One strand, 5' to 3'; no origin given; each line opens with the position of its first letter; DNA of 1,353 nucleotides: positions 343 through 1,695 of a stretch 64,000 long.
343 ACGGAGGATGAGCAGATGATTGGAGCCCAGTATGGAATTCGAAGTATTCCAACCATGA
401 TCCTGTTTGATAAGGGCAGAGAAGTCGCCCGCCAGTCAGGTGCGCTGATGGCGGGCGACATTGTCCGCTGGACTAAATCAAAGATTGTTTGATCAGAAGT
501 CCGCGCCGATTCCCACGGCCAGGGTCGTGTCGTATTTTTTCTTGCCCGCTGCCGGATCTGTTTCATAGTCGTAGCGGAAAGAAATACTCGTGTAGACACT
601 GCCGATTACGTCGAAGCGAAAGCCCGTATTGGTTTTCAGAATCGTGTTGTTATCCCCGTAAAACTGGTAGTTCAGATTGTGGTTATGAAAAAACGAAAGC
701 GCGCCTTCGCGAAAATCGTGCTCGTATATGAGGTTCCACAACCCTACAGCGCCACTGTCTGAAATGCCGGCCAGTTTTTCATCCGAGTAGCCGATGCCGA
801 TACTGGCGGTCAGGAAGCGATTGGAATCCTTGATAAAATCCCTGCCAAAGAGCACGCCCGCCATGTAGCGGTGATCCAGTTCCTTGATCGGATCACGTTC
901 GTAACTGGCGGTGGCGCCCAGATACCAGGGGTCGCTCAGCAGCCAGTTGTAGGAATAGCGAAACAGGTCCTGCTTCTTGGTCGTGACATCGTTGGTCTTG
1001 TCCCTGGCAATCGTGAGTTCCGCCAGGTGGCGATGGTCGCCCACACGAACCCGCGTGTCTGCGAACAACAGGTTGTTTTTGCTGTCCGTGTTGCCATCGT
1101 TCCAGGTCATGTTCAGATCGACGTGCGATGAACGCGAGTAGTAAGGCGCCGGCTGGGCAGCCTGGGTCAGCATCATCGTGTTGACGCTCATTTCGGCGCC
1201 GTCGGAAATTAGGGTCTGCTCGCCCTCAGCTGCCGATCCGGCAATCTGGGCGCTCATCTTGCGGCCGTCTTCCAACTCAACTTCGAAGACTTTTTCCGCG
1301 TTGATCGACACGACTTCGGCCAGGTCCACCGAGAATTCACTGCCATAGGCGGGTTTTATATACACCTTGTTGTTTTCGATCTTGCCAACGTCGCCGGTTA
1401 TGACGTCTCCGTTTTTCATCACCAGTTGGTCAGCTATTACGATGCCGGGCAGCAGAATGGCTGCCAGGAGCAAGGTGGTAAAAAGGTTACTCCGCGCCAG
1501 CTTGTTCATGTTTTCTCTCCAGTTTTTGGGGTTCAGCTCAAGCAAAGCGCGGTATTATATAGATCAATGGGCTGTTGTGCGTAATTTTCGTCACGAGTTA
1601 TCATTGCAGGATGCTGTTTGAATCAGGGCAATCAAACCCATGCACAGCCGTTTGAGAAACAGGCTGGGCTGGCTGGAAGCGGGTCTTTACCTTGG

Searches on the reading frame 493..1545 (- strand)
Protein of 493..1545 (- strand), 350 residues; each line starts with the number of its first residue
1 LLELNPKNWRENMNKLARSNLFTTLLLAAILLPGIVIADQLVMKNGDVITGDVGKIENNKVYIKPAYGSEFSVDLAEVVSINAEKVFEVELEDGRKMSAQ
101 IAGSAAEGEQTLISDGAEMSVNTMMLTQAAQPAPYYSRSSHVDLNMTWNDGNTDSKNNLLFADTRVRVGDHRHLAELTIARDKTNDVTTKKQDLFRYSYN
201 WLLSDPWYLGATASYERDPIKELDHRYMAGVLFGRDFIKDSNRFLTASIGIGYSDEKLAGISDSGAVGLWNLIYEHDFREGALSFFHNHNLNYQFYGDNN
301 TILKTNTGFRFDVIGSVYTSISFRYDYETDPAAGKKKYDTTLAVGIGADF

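Call 87: search_protein_families(library=pfam, proteins=[window:493-1545:-], max_evalue=0.00001)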
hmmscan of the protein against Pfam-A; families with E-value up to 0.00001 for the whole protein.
window:493-1545:- (350 aa): 1 family
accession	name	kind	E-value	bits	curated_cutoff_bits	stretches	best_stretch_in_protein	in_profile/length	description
PF04338.18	DUF481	-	3.1e-37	129.1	21.1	1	144-350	3-210/210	Protein of unknown function, DUF481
